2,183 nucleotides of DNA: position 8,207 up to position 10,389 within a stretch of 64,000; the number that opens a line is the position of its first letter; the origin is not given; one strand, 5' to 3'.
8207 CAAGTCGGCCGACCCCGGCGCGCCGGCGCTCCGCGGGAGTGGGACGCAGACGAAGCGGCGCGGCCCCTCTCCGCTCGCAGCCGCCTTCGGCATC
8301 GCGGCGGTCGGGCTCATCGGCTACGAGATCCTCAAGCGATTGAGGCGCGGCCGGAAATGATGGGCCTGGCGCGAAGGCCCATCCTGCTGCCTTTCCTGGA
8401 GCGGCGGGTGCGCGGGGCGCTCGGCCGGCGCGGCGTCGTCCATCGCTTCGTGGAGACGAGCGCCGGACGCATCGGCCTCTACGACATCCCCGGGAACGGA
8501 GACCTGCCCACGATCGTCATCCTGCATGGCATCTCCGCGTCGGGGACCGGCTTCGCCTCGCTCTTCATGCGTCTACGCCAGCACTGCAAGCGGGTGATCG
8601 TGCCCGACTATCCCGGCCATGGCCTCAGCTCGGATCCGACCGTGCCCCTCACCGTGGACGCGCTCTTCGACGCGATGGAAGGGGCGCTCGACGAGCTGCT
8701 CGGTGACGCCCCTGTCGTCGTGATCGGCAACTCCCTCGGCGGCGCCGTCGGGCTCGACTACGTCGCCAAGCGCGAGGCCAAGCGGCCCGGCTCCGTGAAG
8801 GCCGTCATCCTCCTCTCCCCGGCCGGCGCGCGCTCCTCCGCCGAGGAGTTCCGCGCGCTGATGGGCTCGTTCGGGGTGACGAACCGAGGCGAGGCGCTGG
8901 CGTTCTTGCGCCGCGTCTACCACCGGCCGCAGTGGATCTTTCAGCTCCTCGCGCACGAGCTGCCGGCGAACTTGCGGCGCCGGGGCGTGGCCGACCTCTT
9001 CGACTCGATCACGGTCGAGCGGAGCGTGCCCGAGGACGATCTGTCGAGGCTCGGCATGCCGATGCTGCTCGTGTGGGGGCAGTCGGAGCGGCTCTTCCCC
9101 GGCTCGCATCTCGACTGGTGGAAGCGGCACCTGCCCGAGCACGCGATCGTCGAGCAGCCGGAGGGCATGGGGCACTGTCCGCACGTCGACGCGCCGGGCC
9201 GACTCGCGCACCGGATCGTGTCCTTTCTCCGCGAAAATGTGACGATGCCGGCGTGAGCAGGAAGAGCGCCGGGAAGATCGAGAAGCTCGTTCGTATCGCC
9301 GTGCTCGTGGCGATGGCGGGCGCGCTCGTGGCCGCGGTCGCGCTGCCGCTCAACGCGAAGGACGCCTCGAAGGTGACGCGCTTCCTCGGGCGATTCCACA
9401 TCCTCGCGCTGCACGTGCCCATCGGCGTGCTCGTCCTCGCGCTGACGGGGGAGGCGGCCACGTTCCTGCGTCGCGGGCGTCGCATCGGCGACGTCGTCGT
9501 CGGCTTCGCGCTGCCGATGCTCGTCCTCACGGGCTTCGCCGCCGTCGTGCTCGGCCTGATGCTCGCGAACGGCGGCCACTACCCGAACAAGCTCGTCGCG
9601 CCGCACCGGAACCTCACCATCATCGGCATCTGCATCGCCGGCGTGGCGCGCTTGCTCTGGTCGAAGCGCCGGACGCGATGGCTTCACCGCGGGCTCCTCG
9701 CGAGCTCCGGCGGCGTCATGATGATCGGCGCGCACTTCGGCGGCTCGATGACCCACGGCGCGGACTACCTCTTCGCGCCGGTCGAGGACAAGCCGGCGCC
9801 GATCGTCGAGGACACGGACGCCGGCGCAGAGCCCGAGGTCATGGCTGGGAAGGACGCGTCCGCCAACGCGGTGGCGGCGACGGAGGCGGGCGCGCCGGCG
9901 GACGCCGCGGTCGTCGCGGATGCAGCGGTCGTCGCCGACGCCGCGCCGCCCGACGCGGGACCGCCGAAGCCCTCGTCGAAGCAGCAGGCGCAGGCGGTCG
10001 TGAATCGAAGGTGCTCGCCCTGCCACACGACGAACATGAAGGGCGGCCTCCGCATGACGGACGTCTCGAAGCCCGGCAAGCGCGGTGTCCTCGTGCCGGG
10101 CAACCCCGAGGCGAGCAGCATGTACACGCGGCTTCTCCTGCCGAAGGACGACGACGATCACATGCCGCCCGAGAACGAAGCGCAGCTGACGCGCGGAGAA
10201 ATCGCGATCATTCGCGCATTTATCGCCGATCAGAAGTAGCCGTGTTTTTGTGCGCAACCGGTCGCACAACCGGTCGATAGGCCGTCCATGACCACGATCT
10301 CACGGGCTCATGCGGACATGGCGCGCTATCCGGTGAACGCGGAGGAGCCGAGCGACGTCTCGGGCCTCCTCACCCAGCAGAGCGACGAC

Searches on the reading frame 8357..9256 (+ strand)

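Call 23: search_protein_families(library=pfam, proteins=[window:8357-9256:+], max_evalue=0.00001)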
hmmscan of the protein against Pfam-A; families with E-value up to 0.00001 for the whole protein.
window:8357-9256:+ (299 aa): 4 families
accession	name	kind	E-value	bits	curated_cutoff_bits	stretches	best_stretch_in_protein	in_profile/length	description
PF00561.26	Abhydrolase_1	-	3.5e-22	79.7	25.8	1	51-280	1-245/245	alpha/beta hydrolase fold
PF12697.13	Abhydrolase_6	-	2e-21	78.1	26.3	1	53-284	1-215/217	Alpha/beta hydrolase family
PF12146.15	Hydrolase_4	-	4.2e-12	46.3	27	1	52-248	6-206/239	Serine aminopeptidase, S33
PF00975.26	Thioesterase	-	5.8e-07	30.4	26.4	1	52-154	2-101/226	Thioesterase domain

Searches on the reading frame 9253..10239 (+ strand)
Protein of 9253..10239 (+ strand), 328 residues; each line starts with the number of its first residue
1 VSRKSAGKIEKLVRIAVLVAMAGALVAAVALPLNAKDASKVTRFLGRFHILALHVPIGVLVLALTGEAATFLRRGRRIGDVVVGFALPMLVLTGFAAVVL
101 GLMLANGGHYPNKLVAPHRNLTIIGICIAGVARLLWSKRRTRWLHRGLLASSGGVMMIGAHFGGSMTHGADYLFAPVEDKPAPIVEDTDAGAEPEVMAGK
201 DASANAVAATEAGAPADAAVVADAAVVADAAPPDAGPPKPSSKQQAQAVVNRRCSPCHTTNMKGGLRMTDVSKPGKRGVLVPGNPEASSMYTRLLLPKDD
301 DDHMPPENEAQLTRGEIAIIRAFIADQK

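Call 23: search_protein_families(library=pfam, proteins=[window:9253-10239:+], max_evalue=0.00001)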
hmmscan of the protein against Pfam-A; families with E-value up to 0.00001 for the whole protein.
window:9253-10239:+ (328 aa): 1 family
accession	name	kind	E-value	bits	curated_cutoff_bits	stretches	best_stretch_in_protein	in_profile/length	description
PF07635.16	PSCyt1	-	5.8e-06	27.3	22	0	254-307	1-58/59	Planctomycete cytochrome C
